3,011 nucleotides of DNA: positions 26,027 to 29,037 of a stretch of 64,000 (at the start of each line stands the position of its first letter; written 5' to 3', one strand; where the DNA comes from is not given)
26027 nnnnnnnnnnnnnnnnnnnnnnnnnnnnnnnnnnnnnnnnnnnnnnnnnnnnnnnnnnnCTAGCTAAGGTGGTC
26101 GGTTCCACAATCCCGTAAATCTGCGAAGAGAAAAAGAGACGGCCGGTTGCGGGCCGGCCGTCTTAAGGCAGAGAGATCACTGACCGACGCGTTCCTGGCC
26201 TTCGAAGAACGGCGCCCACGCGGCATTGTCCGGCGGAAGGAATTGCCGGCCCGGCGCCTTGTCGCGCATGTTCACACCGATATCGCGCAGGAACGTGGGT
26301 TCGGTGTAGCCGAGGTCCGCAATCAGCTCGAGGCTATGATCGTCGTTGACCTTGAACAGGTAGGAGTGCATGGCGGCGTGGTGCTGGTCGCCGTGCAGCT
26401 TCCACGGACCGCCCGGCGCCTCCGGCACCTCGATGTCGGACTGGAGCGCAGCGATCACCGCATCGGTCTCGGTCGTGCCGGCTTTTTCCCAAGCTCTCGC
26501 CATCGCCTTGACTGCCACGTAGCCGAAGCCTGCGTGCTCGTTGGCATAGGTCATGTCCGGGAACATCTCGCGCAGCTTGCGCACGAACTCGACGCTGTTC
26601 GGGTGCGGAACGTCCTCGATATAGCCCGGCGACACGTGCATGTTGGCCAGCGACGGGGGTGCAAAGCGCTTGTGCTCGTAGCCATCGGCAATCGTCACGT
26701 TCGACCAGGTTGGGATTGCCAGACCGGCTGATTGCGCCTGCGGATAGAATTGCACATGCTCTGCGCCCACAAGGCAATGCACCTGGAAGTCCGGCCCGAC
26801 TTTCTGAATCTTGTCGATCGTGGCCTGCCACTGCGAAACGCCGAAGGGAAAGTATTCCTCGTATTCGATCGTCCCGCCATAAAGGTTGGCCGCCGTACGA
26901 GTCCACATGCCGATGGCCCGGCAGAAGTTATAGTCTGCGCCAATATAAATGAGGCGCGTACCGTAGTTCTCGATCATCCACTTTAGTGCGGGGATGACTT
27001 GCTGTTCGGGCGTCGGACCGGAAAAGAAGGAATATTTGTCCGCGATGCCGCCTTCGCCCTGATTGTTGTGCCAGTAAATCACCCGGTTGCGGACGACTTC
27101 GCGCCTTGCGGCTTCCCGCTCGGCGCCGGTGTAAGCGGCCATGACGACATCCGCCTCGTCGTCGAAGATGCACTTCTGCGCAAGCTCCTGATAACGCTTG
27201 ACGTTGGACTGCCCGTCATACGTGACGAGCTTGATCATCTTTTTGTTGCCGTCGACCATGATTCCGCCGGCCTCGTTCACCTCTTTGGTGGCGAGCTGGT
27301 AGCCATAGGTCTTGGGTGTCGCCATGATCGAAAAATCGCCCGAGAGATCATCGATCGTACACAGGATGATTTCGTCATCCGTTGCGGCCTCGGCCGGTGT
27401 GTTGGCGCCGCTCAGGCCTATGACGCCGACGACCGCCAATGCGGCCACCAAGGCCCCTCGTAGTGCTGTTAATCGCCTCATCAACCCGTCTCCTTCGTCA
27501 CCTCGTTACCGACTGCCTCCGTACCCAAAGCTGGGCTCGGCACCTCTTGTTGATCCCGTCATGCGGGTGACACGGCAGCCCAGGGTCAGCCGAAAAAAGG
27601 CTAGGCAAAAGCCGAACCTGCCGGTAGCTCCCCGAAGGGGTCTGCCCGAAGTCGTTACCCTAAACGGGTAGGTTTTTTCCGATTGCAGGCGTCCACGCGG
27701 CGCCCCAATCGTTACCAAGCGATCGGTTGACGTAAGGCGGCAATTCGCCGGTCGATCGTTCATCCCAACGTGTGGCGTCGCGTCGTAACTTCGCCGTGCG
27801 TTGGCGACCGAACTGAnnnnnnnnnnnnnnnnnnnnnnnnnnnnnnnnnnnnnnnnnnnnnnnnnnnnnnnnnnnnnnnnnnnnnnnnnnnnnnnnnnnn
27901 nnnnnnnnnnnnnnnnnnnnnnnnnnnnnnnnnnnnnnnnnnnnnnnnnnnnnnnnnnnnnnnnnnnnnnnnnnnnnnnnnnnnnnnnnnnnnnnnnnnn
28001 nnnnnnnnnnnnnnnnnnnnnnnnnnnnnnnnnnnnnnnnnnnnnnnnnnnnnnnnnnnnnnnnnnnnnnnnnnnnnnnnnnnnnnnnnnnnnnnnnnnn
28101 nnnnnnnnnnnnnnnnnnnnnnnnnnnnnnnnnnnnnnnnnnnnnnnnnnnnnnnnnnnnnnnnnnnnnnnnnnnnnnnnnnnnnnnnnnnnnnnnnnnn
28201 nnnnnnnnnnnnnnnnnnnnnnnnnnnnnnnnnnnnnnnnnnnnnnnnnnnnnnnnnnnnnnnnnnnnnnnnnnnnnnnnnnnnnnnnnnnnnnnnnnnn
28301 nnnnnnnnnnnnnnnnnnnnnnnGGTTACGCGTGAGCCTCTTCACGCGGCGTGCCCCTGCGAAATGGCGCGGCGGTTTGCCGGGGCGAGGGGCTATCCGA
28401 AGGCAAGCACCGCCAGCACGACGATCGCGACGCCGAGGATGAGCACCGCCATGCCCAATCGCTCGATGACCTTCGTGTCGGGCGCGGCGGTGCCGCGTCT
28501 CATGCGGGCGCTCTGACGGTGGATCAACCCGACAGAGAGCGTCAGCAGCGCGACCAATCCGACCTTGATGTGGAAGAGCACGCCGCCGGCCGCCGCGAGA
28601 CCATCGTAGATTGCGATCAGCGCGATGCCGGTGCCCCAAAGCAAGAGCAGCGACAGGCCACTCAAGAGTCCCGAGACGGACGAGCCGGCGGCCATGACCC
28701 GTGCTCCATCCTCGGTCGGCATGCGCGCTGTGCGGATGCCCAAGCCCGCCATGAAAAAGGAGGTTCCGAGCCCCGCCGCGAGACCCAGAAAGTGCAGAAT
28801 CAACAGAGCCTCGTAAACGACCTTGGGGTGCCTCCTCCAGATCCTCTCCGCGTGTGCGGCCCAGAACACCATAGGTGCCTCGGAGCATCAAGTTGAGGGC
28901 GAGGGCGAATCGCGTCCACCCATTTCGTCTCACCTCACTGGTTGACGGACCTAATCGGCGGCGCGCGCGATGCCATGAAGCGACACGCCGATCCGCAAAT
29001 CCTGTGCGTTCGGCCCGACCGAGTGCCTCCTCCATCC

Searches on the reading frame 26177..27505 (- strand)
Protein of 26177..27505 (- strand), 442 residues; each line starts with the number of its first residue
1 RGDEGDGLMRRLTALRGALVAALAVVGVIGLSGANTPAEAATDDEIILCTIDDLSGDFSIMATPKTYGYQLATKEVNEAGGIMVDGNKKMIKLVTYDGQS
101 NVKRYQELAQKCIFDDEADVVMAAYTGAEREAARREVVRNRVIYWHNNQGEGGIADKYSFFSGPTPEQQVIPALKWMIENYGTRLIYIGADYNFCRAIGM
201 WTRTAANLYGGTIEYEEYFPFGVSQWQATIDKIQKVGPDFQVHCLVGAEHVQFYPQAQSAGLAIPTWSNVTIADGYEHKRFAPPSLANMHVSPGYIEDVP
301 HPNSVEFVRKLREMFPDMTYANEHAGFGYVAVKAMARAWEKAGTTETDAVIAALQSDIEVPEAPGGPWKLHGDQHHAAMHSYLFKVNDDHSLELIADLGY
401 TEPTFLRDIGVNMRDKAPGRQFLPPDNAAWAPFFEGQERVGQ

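Call 48: search_protein_families(library=pfam, proteins=[window:26177-27505:-], max_evalue=0.00001)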
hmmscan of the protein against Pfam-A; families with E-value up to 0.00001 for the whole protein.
window:26177-27505:- (442 aa): 2 families
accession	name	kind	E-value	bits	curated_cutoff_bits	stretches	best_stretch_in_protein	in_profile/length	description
PF13458.12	Peripla_BP_6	-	1.6e-57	196.2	31.7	1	51-389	7-341/343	Periplasmic binding protein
PF13433.12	Peripla_BP_5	-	1.8e-49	169.2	27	1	54-396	9-346/363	Periplasmic binding protein domain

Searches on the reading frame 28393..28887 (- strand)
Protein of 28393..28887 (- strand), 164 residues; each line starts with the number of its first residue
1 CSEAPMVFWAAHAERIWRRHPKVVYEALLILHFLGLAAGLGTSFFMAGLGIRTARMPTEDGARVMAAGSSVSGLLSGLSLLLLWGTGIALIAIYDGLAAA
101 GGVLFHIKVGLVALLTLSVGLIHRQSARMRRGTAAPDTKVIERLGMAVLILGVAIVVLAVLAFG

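Call 48: search_protein_families(library=pfam, proteins=[window:28393-28887:-], max_evalue=0.00001)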
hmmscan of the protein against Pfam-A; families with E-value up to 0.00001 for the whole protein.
window:28393-28887:- (164 aa): 1 family
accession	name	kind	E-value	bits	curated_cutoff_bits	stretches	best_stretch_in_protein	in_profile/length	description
PF03653.18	UPF0093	-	9.3e-07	29.7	34.2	1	77-161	59-143/146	Uncharacterised protein family (UPF0093)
